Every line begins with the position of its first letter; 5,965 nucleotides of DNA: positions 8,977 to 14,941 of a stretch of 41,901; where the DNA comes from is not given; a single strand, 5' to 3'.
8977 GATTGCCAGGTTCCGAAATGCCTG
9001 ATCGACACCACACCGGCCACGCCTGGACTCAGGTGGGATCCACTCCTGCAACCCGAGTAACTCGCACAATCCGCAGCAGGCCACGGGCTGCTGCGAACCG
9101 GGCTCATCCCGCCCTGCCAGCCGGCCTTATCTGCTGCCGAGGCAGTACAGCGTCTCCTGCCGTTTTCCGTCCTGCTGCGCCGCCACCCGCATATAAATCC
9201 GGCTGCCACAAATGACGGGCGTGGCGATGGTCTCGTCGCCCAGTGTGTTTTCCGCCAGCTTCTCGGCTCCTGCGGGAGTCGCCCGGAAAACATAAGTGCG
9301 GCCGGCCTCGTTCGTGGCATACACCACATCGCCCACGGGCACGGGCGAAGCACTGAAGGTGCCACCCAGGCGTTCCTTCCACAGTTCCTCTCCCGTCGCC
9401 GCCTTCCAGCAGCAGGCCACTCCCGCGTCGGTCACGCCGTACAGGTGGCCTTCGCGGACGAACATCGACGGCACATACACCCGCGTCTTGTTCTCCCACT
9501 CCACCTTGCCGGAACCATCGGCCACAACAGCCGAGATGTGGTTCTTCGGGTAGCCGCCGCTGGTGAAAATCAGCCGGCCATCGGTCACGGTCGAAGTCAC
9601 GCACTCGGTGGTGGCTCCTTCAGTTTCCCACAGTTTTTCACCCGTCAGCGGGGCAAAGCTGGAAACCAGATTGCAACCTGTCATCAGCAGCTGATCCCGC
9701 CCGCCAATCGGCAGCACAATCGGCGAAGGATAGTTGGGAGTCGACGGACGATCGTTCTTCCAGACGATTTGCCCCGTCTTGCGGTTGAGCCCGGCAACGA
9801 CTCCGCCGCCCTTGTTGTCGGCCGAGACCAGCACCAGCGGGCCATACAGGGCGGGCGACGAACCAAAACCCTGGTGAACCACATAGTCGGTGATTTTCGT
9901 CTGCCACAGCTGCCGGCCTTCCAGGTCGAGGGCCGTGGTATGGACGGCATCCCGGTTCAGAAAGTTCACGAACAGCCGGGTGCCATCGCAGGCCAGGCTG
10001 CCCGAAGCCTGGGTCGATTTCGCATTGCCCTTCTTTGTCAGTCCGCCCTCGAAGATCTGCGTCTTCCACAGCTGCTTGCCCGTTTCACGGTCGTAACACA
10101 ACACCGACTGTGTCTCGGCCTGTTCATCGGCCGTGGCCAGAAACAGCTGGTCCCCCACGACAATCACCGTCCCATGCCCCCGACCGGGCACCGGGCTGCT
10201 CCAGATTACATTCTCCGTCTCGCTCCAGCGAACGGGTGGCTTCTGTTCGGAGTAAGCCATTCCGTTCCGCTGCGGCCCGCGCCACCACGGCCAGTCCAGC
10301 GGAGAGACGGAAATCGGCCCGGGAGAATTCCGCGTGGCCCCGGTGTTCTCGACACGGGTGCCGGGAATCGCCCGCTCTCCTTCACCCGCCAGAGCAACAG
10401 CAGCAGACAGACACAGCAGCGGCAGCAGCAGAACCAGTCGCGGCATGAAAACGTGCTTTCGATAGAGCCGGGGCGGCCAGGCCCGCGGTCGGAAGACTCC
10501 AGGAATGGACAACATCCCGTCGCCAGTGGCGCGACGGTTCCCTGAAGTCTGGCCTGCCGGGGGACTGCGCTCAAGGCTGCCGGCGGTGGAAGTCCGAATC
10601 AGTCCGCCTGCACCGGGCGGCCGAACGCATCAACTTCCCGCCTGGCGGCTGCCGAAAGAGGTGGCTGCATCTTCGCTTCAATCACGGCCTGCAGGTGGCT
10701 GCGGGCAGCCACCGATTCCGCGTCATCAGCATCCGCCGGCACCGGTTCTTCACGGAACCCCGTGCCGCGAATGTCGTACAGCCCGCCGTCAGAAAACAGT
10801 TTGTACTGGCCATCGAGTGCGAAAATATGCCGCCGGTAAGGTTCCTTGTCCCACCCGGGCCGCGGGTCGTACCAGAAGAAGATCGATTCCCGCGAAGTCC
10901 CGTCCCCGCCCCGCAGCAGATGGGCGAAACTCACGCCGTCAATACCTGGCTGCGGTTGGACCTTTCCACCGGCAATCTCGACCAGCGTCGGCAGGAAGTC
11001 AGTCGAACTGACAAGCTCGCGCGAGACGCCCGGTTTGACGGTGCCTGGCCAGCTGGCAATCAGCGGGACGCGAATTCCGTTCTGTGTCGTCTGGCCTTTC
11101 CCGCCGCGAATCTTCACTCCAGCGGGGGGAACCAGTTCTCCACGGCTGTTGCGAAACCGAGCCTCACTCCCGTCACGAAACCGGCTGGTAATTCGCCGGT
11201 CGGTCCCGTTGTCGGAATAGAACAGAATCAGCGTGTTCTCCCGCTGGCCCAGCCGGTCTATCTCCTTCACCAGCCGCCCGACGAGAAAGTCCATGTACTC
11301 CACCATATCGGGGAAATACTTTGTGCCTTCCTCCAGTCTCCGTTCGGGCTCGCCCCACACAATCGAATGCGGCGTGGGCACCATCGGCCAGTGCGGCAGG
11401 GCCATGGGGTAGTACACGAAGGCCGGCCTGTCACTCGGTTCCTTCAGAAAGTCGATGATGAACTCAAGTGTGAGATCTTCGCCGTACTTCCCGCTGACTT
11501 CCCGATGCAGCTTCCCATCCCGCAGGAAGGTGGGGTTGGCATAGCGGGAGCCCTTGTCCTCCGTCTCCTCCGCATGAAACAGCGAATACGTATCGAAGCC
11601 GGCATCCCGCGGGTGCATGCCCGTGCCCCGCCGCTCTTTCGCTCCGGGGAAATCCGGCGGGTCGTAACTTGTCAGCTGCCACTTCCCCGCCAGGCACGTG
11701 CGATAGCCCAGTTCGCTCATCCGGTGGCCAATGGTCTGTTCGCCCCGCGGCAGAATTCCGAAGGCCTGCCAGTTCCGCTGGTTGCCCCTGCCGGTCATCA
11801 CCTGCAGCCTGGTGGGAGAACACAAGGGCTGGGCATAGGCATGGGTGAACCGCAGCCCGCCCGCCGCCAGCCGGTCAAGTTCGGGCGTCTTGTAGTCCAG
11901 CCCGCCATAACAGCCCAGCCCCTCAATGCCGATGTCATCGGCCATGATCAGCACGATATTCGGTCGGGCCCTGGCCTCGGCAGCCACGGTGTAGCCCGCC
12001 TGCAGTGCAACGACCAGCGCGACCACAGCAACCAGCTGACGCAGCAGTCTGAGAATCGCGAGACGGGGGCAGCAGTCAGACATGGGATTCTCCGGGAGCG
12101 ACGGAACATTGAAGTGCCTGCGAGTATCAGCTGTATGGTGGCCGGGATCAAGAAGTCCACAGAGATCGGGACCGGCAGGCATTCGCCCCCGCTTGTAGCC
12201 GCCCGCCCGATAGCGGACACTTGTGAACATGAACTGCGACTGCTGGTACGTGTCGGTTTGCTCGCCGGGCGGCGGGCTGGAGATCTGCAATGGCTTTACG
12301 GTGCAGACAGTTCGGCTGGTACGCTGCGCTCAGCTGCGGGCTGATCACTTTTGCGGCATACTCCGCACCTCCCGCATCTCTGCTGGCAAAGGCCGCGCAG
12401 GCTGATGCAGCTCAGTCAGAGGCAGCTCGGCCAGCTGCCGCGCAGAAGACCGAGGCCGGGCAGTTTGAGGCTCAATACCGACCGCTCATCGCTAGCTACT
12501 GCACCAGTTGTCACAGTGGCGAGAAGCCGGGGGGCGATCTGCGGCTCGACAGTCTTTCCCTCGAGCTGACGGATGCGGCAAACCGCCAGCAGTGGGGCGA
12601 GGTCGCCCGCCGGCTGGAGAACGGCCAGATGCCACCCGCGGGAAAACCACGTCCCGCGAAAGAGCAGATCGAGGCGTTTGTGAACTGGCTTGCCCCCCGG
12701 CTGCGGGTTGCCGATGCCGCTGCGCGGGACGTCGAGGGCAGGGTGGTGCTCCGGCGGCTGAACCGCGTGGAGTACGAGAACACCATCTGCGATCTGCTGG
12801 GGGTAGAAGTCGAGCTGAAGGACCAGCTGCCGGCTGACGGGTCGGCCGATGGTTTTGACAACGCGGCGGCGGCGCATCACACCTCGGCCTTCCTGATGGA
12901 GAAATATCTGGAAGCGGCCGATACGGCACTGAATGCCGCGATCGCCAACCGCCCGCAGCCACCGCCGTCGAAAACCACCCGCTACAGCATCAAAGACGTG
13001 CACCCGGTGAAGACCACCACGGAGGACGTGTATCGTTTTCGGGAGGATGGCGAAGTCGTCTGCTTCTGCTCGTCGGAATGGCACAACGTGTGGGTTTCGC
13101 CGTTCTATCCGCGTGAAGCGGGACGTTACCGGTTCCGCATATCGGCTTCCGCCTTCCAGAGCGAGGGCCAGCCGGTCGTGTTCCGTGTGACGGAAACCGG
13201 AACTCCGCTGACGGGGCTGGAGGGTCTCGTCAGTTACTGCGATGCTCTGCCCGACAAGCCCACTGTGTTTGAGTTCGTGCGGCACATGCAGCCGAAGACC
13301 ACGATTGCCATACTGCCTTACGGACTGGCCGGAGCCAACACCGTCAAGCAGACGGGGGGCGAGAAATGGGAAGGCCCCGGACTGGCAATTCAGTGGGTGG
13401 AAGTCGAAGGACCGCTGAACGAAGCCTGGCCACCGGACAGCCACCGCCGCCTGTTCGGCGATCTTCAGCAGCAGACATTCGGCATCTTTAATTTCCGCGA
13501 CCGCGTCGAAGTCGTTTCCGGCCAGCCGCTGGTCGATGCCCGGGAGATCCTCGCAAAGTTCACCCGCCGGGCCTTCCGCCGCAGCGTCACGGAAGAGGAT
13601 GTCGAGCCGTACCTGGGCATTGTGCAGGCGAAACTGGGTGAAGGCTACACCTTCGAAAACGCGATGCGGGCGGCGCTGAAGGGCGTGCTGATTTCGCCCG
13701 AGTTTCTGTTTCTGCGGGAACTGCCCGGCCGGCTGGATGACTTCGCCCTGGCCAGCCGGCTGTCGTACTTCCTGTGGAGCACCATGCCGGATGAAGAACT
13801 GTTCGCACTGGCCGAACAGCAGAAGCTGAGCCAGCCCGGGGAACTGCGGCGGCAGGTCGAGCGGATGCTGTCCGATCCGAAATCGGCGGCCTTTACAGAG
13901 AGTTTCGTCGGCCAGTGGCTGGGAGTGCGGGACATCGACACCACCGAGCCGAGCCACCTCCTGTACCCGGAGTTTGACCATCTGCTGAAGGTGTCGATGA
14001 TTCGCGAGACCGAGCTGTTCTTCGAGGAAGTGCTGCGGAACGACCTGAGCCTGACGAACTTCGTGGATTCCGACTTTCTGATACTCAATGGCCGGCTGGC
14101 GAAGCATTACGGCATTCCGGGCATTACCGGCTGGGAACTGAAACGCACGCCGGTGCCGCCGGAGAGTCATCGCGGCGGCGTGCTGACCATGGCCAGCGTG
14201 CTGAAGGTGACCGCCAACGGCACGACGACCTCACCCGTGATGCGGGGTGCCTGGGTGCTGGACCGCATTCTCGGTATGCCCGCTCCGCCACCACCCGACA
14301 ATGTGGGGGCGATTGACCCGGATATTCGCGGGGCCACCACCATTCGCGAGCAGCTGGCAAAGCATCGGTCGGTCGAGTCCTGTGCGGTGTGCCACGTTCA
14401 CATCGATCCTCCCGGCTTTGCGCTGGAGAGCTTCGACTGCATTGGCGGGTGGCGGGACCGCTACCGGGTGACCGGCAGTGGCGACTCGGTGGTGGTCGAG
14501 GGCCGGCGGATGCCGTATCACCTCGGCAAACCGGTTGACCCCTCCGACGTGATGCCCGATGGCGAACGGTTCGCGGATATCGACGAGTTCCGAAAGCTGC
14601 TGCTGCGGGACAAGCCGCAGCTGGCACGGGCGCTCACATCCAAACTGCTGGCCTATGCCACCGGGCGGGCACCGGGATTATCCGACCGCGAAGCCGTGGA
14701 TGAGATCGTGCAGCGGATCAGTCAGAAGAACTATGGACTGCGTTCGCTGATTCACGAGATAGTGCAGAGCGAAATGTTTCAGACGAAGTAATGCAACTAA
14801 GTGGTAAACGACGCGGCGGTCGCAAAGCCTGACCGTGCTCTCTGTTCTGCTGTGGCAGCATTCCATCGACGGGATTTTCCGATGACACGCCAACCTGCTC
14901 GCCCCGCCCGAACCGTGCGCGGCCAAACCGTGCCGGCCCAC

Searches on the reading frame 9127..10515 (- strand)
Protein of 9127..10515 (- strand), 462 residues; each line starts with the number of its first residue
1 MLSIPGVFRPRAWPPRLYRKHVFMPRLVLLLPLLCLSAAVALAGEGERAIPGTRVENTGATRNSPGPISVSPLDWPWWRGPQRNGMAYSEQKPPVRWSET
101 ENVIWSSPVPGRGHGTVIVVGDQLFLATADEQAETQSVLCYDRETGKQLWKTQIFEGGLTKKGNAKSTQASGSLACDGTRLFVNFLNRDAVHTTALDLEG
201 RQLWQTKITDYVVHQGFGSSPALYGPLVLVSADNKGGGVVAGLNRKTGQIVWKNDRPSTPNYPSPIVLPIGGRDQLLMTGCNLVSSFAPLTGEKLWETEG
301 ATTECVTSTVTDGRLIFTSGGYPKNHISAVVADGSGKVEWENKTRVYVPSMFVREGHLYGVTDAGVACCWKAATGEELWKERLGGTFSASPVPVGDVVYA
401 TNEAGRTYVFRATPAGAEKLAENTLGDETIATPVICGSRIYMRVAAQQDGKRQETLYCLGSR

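Call 37: search_protein_families(library=pfam, proteins=[window:9127-10515:-], max_evalue=0.001)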
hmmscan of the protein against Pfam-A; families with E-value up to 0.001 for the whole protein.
window:9127-10515:- (462 aa): 4 families
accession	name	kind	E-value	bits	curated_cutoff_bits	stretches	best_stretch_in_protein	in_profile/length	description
PF13360.13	PQQ_2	-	3e-27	96.2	27.6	3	136-342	3-195/233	Outer membrane protein assembly factor BamB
PF13570.13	Beta-prop_ACSF4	-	1.5e-09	38.1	133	1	240-442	115-317/329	Beta-alanine-activating enzyme, beta-propeller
PF25293.1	Beta-prop_EMC1_N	-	0.0005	20.3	34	0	238-304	41-107/219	EMC1 N-terminal beta-propeller domain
PF01011.28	PQQ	-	0.0006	19.1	26.7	0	116-158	171-212/595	Glucose/ethanol/alcohol dehydrogenase, beta-propeller domain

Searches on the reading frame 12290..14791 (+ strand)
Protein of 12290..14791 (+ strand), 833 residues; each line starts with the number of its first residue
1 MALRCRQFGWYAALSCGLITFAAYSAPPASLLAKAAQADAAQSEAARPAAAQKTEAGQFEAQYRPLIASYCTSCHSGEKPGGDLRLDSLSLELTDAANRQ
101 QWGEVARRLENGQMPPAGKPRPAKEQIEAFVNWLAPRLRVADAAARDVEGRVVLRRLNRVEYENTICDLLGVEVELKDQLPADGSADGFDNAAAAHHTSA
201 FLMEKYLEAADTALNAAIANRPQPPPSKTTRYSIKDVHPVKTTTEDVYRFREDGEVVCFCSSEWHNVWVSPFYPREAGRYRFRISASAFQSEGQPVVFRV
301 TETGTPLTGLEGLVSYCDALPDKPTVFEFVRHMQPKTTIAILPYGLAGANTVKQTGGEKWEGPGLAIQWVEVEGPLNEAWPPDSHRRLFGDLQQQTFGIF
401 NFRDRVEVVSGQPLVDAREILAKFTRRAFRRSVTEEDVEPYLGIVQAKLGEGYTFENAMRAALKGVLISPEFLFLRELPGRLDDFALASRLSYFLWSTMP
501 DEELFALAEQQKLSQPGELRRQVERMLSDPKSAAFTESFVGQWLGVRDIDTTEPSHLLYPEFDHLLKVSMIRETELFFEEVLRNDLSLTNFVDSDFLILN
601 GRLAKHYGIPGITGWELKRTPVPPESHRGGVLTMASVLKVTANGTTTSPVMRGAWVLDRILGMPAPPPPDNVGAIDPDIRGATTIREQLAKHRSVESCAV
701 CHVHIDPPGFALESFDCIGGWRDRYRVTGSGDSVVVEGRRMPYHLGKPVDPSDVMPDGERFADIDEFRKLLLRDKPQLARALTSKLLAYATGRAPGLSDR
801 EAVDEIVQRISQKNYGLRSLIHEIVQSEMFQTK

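Call 37: search_protein_families(library=pfam, proteins=[window:12290-14791:+], max_evalue=0.001)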
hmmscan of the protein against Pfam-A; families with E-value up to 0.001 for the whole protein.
window:12290-14791:+ (833 aa): 7 families
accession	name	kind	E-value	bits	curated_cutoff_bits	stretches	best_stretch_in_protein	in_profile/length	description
PF07631.16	PSD4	-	4.9e-45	153.6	23.3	1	482-609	1-128/128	Protein of unknown function (DUF1592)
PF07627.16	PSCyt3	-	2.9e-33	114.5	27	1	628-724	1-97/98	Protein of unknown function (DUF1588)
PF07624.16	PSD2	-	2.4e-25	88.5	25.8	1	757-830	1-74/74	Protein of unknown function (DUF1585)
PF07626.16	PSD3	-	1.7e-24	86.5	23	1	155-219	1-65/65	Protein of unknown function (DUF1587)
PF07637.16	PSD5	-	5.3e-19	68.8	34.2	1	417-477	2-62/62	Protein of unknown function (DUF1595)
PF07635.16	PSCyt1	-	3.1e-07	31.3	22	1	71-118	1-59/59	Planctomycete cytochrome C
PF13442.11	Cytochrome_CBB3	-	3.9e-05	24.3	27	1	65-134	8-68/68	Cytochrome C oxidase, cbb3-type, subunit III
